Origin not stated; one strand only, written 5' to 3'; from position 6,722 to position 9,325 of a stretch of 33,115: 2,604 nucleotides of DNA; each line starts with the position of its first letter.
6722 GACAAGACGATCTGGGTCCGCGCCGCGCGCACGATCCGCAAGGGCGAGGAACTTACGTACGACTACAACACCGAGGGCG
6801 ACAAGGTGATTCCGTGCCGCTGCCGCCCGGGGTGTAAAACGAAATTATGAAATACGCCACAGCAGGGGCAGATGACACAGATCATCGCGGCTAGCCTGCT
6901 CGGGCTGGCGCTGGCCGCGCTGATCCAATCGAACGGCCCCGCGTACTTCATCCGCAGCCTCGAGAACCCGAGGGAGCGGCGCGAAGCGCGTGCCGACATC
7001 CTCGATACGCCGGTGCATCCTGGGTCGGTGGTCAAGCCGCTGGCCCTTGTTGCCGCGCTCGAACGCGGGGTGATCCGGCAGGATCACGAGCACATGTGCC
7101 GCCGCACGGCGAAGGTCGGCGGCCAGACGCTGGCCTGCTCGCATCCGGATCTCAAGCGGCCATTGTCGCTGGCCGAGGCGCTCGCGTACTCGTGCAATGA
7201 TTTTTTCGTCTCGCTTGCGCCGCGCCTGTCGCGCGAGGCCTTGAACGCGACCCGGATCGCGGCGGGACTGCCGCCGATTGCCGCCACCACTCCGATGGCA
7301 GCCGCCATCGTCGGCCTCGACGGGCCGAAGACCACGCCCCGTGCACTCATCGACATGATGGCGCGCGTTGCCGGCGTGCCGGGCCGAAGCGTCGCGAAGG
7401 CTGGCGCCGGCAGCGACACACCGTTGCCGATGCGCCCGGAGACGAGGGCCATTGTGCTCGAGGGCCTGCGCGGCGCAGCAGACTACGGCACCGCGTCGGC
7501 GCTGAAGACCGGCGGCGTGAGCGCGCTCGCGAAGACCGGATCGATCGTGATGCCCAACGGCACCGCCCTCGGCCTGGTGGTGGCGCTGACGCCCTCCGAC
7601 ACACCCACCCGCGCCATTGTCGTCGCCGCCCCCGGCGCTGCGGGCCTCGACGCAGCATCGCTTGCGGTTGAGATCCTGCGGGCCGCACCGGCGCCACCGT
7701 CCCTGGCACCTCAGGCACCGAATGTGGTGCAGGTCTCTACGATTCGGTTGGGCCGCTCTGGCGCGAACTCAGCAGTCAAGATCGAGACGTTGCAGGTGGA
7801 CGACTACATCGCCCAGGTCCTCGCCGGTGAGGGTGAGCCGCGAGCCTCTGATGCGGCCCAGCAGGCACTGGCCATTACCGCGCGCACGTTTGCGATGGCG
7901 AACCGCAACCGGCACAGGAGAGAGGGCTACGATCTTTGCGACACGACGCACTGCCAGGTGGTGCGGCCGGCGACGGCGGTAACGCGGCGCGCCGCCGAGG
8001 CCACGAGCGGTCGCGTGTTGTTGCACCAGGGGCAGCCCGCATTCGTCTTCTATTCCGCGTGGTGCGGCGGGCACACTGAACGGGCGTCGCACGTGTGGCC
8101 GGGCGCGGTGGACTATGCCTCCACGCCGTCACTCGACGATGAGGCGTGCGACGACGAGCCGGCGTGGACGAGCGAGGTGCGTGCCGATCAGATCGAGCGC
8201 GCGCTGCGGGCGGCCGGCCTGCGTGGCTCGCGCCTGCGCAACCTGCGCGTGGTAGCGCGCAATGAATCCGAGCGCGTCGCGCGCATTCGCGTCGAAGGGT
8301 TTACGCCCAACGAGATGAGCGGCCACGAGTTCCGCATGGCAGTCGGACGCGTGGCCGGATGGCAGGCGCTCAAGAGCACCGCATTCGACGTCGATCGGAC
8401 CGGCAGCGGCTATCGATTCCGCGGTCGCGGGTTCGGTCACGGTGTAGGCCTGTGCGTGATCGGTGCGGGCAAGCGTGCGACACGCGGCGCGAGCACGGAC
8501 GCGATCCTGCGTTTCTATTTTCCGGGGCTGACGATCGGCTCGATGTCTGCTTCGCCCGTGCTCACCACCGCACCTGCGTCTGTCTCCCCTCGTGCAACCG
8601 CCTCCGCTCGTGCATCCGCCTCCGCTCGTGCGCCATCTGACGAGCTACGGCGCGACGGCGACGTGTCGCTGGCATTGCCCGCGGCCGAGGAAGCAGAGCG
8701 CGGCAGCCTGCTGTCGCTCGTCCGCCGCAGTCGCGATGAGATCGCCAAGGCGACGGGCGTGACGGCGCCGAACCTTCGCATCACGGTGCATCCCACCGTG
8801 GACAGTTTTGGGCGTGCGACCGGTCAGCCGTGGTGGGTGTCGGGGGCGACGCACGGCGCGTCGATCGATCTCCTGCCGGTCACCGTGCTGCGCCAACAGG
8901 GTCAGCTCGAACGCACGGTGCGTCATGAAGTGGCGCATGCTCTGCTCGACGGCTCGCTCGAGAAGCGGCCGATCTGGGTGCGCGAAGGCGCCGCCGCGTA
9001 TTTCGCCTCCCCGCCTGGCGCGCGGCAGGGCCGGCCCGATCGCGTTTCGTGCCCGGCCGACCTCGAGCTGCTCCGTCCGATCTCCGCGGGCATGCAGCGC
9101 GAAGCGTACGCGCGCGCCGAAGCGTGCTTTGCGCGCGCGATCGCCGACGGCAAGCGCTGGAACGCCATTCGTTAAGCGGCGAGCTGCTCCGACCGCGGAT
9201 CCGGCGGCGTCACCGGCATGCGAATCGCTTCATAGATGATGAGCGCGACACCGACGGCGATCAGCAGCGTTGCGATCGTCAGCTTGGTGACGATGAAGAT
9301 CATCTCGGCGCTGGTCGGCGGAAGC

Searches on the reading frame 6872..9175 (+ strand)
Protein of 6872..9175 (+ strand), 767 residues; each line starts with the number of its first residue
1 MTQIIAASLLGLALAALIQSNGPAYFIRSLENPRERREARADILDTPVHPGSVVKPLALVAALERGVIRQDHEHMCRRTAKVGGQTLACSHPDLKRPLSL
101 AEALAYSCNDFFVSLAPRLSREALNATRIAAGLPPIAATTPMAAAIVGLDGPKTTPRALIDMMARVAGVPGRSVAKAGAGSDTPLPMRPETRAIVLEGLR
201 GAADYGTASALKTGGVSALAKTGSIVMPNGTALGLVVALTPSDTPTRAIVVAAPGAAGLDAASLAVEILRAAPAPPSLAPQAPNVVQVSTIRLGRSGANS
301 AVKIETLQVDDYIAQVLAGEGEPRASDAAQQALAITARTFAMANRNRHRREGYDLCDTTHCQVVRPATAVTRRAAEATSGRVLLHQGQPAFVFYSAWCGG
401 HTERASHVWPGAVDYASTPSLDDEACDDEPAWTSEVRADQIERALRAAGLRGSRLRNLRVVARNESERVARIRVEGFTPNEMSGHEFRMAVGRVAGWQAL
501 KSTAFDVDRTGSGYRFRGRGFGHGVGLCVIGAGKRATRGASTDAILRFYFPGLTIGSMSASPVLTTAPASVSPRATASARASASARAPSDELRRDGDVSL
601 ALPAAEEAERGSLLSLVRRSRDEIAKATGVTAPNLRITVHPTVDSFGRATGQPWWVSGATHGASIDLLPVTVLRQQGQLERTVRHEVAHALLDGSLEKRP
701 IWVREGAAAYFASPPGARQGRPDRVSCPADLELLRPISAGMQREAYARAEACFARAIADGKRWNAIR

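Call 4: search_protein_families(library=pfam, proteins=[window:6872-9175:+], max_evalue=0.01)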
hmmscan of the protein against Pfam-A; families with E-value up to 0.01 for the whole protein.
window:6872-9175:+ (767 aa): 2 families
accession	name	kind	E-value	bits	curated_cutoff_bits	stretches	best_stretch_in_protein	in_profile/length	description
PF08486.15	SpoIID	-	2.6e-15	57.3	23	1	300-384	4-96/97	Stage II sporulation protein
PF00905.27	Transpeptidase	-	4.4e-14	52.8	22.1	1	38-263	30-288/299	Penicillin binding protein transpeptidase domain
